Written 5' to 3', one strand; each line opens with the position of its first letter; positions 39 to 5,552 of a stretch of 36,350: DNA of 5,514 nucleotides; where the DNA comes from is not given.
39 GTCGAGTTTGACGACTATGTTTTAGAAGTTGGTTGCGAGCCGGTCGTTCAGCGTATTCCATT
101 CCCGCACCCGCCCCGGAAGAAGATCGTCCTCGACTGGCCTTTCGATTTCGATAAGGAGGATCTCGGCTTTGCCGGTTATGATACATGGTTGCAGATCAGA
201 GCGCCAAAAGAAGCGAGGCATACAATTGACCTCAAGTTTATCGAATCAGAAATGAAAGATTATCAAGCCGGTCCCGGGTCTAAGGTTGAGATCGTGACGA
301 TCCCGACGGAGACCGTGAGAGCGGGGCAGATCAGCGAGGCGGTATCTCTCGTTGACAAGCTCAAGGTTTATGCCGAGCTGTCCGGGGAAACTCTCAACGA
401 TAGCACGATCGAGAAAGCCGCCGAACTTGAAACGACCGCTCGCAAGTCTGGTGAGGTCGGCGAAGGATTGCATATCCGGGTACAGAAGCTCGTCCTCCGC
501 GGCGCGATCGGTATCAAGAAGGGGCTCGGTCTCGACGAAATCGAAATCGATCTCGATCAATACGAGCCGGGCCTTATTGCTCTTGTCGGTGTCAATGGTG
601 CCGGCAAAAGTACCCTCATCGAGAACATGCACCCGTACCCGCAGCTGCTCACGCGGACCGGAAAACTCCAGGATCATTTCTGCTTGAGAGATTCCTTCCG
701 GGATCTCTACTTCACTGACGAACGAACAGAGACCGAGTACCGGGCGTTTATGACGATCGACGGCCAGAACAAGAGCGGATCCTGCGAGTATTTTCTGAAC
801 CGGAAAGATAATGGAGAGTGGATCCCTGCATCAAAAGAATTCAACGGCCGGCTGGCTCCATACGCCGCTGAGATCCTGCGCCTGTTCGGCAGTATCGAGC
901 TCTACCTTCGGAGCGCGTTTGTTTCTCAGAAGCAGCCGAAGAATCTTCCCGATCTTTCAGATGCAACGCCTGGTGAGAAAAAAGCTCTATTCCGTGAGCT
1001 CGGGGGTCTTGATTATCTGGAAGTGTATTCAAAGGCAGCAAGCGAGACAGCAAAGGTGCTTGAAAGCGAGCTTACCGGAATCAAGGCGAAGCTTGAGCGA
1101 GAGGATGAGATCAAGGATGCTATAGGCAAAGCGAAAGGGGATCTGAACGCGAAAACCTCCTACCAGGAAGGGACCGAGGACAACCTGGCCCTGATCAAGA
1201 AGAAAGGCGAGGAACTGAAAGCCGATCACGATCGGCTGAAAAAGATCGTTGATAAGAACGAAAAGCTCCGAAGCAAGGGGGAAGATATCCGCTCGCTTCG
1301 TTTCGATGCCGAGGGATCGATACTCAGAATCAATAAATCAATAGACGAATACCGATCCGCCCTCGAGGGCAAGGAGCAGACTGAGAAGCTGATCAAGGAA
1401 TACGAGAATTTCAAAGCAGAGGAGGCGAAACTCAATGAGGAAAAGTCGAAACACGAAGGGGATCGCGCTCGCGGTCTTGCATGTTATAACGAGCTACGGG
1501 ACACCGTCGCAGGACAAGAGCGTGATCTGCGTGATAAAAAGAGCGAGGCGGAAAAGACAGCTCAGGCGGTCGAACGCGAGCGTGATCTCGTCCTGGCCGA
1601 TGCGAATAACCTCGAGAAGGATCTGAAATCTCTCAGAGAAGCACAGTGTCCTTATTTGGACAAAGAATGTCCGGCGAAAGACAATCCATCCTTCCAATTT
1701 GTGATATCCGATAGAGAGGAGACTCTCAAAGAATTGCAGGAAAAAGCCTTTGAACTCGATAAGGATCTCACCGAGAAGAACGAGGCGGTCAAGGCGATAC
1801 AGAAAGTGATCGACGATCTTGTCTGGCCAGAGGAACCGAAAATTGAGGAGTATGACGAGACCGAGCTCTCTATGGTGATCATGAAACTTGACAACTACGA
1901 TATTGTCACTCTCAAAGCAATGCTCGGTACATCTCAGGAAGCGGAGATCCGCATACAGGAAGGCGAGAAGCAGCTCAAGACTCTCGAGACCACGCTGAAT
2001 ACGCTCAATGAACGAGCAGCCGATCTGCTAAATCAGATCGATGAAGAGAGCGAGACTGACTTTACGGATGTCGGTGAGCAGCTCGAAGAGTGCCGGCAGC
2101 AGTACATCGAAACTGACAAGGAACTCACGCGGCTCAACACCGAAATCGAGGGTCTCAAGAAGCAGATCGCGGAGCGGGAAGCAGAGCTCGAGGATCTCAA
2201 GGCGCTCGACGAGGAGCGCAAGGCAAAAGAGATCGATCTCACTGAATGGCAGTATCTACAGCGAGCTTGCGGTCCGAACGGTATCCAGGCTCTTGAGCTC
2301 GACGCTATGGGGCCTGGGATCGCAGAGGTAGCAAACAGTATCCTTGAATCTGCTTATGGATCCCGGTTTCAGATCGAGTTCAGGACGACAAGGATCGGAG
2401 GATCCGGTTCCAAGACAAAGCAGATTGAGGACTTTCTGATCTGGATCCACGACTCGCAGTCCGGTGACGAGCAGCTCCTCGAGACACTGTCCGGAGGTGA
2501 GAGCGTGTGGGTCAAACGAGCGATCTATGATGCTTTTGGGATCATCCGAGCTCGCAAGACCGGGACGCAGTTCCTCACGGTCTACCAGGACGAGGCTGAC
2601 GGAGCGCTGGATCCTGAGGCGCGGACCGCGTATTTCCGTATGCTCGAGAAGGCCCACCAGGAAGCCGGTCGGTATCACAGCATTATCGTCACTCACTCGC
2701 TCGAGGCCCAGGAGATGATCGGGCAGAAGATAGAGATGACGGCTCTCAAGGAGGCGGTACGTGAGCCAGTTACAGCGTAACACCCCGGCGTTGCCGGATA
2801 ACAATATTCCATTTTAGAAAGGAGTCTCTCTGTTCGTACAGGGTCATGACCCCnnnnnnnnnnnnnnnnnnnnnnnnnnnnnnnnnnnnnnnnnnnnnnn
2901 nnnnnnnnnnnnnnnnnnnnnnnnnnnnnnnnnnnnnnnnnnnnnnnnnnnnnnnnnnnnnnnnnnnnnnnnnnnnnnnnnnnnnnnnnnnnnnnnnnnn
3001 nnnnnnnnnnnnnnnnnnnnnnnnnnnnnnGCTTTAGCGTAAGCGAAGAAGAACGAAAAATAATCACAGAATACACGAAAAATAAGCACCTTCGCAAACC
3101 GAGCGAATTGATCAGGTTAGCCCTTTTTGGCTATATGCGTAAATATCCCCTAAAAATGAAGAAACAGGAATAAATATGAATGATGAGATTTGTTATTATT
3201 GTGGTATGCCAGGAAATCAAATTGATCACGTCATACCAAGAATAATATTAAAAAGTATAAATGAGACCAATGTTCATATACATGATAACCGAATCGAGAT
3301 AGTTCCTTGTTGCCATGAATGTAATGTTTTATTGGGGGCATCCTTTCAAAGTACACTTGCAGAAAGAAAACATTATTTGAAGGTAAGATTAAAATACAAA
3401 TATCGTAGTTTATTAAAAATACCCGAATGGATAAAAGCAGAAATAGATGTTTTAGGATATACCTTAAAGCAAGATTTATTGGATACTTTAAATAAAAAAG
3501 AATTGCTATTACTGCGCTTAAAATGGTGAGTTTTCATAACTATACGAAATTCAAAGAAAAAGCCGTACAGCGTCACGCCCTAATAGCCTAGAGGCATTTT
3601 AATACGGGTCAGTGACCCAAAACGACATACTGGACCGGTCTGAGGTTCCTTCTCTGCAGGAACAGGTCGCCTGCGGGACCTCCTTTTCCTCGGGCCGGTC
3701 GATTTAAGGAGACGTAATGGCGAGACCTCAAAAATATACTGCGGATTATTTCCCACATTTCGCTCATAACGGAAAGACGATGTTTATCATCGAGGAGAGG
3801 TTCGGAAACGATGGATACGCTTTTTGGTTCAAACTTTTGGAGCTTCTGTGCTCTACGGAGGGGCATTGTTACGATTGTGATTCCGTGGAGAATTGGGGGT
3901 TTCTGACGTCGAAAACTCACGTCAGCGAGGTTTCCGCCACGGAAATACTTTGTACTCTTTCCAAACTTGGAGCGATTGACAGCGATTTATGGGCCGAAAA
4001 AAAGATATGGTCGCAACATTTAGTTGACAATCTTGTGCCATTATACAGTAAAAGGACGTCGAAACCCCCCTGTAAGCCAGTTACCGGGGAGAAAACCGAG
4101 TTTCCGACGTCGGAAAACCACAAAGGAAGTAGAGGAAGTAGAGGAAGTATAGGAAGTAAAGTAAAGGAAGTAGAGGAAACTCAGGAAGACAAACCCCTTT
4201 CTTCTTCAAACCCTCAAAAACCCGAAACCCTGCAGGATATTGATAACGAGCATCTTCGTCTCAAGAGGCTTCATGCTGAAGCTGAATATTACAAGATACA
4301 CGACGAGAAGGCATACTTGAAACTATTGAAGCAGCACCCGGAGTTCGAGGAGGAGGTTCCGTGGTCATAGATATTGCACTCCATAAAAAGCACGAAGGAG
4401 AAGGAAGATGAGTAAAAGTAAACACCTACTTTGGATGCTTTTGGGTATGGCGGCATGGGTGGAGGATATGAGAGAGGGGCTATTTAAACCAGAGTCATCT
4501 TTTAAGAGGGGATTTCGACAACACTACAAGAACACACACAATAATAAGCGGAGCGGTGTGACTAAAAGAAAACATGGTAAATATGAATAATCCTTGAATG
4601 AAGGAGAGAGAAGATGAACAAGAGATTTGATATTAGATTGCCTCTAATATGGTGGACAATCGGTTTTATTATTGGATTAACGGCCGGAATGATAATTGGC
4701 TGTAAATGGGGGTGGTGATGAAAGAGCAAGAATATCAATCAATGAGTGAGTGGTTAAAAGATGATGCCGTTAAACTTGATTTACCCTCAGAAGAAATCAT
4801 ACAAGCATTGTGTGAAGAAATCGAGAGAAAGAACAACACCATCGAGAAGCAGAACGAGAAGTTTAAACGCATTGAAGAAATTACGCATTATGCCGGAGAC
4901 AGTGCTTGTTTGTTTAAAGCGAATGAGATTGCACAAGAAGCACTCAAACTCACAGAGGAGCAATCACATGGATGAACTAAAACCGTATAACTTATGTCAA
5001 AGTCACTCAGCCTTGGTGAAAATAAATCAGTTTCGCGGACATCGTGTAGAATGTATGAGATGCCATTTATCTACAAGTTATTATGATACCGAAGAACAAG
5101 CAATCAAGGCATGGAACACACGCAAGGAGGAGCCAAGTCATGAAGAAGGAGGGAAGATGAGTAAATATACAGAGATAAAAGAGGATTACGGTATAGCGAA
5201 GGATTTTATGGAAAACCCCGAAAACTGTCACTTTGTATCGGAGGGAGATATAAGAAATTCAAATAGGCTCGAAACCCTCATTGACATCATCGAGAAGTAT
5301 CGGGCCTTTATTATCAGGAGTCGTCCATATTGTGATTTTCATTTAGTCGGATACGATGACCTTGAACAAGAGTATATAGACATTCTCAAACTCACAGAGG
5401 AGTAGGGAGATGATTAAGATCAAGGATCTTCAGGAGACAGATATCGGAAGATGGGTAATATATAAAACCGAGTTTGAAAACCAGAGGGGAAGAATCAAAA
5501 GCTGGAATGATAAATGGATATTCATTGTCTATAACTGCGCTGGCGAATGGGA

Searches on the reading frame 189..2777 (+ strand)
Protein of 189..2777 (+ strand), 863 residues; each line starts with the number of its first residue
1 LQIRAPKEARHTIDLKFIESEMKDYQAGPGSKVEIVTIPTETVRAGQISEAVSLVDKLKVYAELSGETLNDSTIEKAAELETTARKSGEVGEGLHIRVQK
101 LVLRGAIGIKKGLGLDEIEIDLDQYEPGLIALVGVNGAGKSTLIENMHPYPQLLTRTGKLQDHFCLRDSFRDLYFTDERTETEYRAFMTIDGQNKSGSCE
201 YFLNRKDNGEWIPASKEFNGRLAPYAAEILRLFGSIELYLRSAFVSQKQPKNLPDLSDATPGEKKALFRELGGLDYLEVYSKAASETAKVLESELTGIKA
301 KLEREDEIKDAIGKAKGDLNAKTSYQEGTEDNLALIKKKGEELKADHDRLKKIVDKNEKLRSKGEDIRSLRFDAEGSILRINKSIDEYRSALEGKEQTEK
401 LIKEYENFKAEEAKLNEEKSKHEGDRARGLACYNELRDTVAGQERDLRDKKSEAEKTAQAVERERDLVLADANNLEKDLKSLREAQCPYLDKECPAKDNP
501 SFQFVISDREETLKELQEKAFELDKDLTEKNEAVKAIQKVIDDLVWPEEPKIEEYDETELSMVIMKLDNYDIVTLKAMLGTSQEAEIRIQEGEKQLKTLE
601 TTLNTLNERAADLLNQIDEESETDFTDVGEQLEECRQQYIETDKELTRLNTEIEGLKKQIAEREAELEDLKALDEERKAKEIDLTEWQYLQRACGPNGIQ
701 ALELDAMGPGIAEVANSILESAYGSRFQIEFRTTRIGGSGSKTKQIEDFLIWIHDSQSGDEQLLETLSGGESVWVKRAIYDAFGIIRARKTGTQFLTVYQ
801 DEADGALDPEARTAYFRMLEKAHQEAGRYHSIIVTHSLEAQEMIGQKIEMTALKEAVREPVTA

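Call 21: search_protein_families(library=pfam, proteins=[window:189-2777:+], max_evalue=0.001)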
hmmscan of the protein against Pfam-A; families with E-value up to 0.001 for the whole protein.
window:189-2777:+ (863 aa): 2 families
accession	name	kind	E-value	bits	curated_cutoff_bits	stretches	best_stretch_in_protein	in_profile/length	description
PF02463.25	SMC_N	-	4.2e-05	23.5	40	0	608-851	59-212/220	RecF/RecN/SMC N terminal domain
PF00005.33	ABC_tran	-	0.00052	21.1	25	0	121-146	5-30/137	ABC transporter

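Call 87: search_protein_families(library=phrogs, proteins=[window:189-2777:+], max_evalue=0.001)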
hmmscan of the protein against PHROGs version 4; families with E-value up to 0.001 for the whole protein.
window:189-2777:+ (863 aa): 1 family
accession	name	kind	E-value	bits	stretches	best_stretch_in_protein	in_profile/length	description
phrog_77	-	DNA, RNA and nucleotide metabolism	6.4e-29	102.1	1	253-851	438-944/967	SbcC-like subunit of palindrome specific endonuclease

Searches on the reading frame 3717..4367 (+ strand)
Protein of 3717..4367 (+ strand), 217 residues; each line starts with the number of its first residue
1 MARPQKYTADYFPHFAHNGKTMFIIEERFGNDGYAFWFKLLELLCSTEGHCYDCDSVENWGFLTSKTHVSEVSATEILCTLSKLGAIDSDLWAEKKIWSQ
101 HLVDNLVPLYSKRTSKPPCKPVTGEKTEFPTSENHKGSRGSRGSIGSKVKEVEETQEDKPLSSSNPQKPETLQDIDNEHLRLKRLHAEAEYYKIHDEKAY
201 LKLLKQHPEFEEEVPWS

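Call 87: search_protein_families(library=phrogs, proteins=[window:3717-4367:+], max_evalue=0.001)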
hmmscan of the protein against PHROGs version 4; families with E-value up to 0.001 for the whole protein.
window:3717-4367:+ (217 aa): 2 families
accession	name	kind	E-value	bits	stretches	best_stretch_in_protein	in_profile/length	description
phrog_2562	-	DNA, RNA and nucleotide metabolism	1.3e-20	75.2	1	1-187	1-182/290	replication initiation protein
phrog_24189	-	unknown function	0.00014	23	1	25-71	34-80/151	-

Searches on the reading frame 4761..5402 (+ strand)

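Call 87: search_protein_families(library=phrogs, proteins=[window:4761-5402:+], max_evalue=0.001)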
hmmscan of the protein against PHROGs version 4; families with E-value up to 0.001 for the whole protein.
window:4761-5402:+ (214 aa): 1 family
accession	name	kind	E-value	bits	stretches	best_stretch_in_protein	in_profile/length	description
phrog_599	-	moron, auxiliary metabolic gene and host takeover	8.2e-11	43.5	1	53-139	54-144/262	Lar-like restriction alleviation protein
